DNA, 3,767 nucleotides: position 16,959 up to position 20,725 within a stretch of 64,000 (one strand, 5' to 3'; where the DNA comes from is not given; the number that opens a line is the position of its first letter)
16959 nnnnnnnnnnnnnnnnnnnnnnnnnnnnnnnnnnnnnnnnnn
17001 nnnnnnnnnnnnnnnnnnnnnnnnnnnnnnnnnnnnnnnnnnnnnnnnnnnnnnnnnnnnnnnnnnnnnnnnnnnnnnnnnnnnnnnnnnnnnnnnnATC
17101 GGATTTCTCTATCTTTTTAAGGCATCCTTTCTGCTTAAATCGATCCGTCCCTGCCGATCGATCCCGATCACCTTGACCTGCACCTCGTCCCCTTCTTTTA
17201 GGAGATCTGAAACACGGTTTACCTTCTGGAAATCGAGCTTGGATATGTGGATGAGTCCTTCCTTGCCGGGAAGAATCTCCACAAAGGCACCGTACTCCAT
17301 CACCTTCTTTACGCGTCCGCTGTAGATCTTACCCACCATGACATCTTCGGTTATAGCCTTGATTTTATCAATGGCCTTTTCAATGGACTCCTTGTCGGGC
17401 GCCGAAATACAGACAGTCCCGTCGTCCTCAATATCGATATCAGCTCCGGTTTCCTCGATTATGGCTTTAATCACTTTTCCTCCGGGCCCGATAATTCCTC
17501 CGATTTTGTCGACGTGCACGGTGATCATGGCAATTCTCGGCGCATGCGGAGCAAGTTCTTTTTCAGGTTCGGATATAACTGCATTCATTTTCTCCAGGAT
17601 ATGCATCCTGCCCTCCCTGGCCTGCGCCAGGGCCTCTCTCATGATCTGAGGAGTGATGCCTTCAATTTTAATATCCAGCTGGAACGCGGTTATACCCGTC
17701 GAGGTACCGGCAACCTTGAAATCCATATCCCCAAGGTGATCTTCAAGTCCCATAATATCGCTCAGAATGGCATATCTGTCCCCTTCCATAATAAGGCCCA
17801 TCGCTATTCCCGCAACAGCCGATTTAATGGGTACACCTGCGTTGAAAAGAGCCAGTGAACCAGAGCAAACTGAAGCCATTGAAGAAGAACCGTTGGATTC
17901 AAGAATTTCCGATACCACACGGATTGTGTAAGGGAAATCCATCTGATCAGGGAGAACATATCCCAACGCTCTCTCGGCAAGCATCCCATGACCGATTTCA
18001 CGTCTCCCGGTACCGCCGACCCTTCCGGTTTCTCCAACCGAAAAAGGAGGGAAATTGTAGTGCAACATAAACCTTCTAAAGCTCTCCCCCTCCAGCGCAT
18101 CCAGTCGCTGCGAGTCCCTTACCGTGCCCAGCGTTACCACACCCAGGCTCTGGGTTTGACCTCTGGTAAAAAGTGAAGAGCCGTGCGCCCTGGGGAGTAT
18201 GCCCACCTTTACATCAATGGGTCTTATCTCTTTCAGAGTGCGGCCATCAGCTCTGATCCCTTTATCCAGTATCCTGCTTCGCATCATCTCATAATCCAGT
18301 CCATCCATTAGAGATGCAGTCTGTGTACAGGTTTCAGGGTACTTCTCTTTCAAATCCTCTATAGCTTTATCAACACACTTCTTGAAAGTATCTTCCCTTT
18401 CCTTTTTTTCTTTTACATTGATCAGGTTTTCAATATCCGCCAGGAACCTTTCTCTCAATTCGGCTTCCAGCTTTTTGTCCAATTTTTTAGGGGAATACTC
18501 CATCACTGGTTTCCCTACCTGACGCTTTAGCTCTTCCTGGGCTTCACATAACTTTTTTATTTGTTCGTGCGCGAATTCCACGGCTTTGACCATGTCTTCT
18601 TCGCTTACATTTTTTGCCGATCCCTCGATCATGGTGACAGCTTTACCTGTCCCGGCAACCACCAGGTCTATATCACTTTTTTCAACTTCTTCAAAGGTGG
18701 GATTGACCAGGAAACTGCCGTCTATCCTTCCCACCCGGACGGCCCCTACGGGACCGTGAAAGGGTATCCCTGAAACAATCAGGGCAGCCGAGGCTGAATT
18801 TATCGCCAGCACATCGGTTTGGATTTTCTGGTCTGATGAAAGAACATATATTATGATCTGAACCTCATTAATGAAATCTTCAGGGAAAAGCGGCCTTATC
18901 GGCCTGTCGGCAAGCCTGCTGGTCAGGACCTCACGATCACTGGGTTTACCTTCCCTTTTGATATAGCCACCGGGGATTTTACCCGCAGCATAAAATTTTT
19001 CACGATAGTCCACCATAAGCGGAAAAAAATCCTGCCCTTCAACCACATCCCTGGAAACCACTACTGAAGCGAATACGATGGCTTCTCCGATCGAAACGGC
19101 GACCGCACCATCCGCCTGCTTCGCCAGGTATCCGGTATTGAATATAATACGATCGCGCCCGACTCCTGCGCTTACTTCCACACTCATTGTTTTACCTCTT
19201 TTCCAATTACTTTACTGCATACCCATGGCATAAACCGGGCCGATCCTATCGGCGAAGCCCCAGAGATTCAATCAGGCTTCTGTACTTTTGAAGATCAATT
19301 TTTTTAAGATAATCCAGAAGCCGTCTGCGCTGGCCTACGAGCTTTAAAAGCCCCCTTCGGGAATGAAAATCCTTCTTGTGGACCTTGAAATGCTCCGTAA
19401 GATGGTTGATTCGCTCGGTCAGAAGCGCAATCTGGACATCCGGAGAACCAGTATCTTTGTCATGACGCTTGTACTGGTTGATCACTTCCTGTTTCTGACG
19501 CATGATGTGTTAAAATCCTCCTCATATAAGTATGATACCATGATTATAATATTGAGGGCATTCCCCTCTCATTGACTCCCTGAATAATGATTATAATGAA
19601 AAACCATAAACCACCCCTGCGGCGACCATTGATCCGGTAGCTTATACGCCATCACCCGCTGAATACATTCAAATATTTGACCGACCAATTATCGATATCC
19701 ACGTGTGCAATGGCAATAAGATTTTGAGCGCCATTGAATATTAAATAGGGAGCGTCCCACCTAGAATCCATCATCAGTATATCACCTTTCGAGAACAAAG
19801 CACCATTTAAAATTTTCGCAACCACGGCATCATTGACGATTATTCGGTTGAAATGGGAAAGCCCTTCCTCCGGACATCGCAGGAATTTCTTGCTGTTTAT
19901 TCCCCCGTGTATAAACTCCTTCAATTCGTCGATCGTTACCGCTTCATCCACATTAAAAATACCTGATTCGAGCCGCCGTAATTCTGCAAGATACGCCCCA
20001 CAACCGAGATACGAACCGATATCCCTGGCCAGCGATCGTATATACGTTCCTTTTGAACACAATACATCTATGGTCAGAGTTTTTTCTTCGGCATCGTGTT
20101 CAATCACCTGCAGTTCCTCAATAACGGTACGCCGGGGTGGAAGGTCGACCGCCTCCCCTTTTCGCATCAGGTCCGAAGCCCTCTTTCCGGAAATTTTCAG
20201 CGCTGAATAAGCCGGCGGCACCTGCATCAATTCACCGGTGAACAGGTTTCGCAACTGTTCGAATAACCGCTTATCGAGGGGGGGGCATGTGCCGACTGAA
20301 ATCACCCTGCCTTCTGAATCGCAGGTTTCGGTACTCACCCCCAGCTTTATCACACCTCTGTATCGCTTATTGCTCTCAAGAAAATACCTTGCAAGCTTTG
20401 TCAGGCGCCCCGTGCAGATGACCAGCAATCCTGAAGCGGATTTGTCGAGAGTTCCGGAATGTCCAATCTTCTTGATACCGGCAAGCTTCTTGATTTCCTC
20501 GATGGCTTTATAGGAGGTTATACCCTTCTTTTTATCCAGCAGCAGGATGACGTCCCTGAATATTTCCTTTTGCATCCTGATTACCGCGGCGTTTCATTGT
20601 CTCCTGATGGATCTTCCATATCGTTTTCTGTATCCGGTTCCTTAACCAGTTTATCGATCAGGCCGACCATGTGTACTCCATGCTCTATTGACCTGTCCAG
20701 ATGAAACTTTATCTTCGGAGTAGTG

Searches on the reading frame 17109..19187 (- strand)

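Call 9: search_protein_families(library=ncbifam, max_evalue=1e-10, proteins=[window:17109-19187:-])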
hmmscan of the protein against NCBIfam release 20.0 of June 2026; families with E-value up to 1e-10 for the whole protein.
window:17109-19187:- (692 aa): 21 families
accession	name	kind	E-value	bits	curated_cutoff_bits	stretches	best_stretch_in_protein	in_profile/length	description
TIGR03591.1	polynuc_phos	equivalog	0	1027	525.05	1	10-688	3-688/689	polyribonucleotide nucleotidyltransferase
NF008805.1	PRK11824.1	equivalog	0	1024.6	471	1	7-688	4-682/683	polyribonucleotide nucleotidyltransferase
TIGR02696.1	pppGpp_PNP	exception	1.9e-208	694.4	1106.75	1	9-684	14-718/720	guanosine pentaphosphate synthetase I/polyribonucleotide nucleotidyltransferase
TIGR02065.1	ECX1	equivalog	7.2e-39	133.5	318.7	1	306-533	3-221/230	exosome complex exonuclease Rrp41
NF005208.0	PRK06676.1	equivalog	4.8e-21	75.2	368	1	610-690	270-351/391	30S ribosomal protein S1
NF000907.0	PRK00087.1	equivalog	4.3e-19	68.2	624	1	611-689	556-635/671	bifunctional 4-hydroxy-3-methylbut-2-enyl diphosphate reductase/30S ribosomal protein S1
NF010379.0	PRK13806.1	equivalog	3.3e-17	62.3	648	1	607-687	191-276/491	30S ribosomal protein S1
NF004473.0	PRK05807.1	equivalog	7.9e-17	61.9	178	1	616-691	3-77/136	S1 domain-containing RNA-binding protein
NF004952.0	PRK06299.1-2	equivalog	5.1e-16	58.1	524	1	611-687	296-374/580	30S ribosomal protein S1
NF006363.0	PRK08582.1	equivalog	2.9e-15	56.7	171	1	617-690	4-77/140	S1 domain-containing RNA-binding protein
NF040579.1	S1_dom_CvfD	subfamily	4.1e-15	56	117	1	618-688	3-74/113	CvfD/Ygs/GSP13 family RNA-binding post-transcriptional regulator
NF005973.0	PRK08059.1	equivalog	4.7e-15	55.8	148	1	614-687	3-77/123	S1 domain-containing post-transcriptional regulator GSP13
TIGR00717.1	rpsA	equivalog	6.1e-15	54.7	577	1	610-689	264-345/516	30S ribosomal protein S1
NF004953.0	PRK06299.1-3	equivalog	2.5e-14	52.5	720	1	610-684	290-366/580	30S ribosomal protein S1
NF003282.1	PRK04282.1-1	equivalog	7.1e-14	51.5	280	0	305-350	15-60/267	exosome complex protein Rrp42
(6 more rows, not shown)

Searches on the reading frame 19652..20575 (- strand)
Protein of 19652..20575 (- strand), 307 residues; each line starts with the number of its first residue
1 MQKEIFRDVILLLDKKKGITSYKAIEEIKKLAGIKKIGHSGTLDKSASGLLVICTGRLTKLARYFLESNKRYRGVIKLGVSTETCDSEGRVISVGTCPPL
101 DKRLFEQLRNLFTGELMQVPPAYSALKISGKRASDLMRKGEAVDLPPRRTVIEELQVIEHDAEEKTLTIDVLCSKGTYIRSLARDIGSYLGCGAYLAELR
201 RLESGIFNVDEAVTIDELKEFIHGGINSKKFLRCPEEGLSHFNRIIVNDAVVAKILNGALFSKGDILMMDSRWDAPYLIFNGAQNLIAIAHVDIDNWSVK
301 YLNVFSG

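Call 9: search_protein_families(library=ncbifam, max_evalue=1e-10, proteins=[window:19652-20575:-])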
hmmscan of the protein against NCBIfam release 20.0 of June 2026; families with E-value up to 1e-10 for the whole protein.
window:19652-20575:- (307 aa): 3 families
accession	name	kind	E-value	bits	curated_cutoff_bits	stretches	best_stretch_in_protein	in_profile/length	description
TIGR00431.1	TruB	equivalog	2e-70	236.7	151.45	1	8-218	2-210/210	tRNA pseudouridine(55) synthase TruB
NF003280.0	PRK04270.1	equivalog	1.3e-38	132.6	242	1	5-292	28-286/323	RNA-guided pseudouridylation complex pseudouridine synthase subunit Cbf5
TIGR00425.1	CBF5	equivalog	3.9e-33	114.9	238.15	1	6-295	32-292/322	RNA-guided pseudouridylation complex pseudouridine synthase subunit Cbf5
